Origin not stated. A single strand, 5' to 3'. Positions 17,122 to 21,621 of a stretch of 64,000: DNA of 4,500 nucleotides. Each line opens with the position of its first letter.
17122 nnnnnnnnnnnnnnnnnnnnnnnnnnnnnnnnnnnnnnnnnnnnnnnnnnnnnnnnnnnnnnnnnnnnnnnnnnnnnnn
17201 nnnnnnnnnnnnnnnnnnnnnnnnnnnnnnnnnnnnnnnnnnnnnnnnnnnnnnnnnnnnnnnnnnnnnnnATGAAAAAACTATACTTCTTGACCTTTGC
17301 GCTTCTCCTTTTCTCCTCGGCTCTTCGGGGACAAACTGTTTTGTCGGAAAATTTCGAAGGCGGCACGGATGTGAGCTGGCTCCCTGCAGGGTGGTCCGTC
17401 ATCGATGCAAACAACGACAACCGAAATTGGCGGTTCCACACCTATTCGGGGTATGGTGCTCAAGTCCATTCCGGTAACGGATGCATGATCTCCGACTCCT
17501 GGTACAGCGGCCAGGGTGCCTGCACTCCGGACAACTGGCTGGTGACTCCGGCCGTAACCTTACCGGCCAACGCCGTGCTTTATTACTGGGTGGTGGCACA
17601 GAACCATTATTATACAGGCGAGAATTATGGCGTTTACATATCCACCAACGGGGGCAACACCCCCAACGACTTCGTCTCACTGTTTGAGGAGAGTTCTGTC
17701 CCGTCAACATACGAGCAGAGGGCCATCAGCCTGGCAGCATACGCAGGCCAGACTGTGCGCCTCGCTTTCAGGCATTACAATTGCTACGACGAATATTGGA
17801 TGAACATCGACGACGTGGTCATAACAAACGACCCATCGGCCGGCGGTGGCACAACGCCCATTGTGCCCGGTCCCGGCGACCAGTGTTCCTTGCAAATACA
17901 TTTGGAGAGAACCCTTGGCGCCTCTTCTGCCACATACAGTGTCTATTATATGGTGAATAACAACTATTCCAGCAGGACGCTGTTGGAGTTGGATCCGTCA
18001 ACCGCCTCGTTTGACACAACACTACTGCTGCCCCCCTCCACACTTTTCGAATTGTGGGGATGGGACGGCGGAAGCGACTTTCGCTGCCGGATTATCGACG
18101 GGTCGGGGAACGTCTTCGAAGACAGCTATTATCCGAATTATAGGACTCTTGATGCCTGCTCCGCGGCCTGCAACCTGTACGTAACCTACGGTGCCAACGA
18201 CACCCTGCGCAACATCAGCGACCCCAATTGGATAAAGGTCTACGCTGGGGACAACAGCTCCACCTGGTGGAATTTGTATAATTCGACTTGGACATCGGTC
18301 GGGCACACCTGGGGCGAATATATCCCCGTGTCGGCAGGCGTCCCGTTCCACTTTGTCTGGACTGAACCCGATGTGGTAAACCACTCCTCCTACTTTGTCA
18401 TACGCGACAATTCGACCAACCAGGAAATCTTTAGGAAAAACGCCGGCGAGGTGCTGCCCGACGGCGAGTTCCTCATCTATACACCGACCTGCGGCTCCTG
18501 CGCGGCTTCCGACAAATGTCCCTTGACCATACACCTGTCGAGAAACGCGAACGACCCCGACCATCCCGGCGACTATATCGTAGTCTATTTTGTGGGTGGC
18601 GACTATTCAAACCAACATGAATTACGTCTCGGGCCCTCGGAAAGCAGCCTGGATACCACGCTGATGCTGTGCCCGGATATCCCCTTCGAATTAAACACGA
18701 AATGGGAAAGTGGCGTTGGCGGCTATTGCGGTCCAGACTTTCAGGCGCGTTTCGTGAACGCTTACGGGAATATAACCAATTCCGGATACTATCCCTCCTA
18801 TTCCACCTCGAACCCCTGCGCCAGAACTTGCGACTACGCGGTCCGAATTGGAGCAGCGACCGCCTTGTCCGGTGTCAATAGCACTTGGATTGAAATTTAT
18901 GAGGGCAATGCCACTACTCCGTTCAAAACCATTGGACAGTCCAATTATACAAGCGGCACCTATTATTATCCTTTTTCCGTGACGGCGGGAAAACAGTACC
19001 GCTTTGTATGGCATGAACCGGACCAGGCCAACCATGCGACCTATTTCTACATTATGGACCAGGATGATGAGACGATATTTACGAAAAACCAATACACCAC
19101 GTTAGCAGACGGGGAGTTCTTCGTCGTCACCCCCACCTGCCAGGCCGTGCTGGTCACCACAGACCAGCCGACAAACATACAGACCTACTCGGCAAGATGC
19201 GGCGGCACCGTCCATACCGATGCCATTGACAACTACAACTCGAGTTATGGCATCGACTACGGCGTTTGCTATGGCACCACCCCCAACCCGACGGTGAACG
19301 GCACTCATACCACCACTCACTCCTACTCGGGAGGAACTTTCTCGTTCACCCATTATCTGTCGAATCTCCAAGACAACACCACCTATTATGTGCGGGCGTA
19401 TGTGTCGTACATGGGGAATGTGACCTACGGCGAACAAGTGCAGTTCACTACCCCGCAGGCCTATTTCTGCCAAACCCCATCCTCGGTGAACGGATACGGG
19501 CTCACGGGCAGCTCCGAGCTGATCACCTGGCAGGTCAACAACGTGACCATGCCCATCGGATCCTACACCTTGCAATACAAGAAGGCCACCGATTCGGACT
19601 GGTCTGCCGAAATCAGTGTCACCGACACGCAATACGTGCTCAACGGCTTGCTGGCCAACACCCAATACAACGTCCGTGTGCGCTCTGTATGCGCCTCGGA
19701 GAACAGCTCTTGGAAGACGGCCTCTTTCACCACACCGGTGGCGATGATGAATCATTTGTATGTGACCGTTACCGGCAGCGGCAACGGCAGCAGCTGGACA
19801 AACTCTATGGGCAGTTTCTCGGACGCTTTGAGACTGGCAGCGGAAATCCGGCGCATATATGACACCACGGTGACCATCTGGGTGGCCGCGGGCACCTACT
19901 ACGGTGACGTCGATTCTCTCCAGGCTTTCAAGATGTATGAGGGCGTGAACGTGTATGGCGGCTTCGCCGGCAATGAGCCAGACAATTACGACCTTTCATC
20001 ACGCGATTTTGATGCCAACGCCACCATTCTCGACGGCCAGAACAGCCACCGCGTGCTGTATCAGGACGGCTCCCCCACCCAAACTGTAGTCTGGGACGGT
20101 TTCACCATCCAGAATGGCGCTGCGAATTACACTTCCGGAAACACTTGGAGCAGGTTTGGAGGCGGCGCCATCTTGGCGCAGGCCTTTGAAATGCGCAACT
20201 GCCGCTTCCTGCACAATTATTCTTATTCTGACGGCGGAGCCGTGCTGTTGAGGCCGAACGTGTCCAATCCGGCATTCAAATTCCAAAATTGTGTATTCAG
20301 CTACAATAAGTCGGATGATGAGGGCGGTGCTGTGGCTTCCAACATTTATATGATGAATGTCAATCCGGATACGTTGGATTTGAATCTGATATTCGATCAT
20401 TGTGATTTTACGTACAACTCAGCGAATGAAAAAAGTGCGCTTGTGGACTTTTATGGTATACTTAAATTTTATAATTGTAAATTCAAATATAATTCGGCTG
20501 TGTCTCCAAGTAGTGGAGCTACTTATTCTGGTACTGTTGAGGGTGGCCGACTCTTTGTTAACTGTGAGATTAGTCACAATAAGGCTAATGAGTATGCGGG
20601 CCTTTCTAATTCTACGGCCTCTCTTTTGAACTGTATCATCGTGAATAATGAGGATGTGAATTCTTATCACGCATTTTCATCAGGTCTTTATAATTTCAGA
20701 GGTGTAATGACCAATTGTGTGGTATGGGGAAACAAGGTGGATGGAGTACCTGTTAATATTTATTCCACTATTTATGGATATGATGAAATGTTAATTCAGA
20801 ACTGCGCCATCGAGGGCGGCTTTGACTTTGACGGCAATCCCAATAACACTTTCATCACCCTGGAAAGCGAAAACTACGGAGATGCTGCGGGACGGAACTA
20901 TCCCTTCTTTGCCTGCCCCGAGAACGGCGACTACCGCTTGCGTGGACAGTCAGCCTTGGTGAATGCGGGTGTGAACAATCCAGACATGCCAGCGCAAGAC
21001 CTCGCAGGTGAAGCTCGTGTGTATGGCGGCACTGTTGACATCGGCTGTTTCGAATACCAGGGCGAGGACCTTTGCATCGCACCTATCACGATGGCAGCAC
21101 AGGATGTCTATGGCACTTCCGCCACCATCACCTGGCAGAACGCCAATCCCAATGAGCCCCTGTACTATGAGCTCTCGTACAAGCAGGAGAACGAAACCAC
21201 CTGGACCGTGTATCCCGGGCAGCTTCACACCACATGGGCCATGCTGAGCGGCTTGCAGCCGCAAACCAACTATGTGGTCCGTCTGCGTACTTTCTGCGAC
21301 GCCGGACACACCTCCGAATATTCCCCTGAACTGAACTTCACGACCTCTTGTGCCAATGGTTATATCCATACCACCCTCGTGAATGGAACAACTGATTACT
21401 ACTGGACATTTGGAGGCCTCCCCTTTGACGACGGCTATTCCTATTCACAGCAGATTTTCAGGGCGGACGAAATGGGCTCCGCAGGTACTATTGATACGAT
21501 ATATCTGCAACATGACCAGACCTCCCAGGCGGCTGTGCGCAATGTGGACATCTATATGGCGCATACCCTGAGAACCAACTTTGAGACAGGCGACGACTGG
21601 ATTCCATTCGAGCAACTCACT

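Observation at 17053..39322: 22-kb four-gene operon of giant surface proteins wedged between a tRNA and the conserved bamD block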

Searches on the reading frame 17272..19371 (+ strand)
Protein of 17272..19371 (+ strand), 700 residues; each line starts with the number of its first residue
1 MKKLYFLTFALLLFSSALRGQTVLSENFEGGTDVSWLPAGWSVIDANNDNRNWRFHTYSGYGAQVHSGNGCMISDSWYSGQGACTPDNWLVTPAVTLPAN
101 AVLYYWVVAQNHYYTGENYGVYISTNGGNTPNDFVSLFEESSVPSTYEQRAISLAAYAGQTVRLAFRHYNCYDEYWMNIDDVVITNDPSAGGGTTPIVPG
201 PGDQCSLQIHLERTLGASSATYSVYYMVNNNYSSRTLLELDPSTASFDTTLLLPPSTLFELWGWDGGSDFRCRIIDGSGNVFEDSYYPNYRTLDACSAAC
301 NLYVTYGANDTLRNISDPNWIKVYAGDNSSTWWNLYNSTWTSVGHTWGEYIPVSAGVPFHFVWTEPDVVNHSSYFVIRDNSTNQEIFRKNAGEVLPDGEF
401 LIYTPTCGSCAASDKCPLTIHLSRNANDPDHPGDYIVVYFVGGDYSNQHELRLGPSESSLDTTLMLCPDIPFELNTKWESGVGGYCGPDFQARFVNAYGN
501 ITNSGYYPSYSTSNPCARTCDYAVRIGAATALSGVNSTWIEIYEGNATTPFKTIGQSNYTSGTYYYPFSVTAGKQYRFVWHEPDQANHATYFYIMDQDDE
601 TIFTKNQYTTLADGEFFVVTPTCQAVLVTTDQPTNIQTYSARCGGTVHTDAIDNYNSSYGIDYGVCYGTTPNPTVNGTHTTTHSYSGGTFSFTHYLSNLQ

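Call 81: search_protein_families(library=pfam, proteins=[window:17272-19371:+], max_evalue=0.01)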
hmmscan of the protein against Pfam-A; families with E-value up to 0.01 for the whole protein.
window:17272-19371:+ (700 aa): 1 family
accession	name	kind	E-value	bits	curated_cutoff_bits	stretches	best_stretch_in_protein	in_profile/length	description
PF07675.18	Cleaved_Adhesin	-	4.5e-33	115.1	21.4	1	22-184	2-174/174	Cleaved Adhesin Domain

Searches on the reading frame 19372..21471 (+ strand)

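Call 81: search_protein_families(library=pfam, proteins=[window:19372-21471:+], max_evalue=0.01)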
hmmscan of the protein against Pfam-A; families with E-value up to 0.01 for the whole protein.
window:19372-21471:+ (700 aa): 8 families
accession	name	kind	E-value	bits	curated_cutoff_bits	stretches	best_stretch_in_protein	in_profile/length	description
PF00041.27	fn3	-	2.7e-18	66.4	25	2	573-655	5-82/84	Fibronectin type III domain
PF25059.1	FN3_DSCAM-DSCAML_C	-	1.3e-12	48.3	39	2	597-663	21-84/89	DSCAM/DSCAML C-terminal Fn3-like domain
PF21605.3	CRLF2-like_D2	-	5.7e-07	30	27.3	1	584-658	16-89/94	Cytokine receptor-like factor 2-like, D2 domain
PF01108.23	Tissue_fac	-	3.5e-06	27.3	27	1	49-114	37-107/107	Tissue factor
PF16656.11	Pur_ac_phosph_N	-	2.7e-05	25.1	30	1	575-658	7-93/93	Purple acid Phosphatase, N-terminal domain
PF25788.1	Ig_Rha78A_N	-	0.0021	18.7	27.4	0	609-659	53-102/105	Rha78A-like, N-terminal immunoglobulin domain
PF09294.16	Interfer-bind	-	0.0049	17.5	21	0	64-113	43-89/104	Interferon-alpha/beta receptor, fibronectin type III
PF16389.11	DUF4998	-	0.0079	16.2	29.1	0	575-635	126-184/199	Domain of unknown function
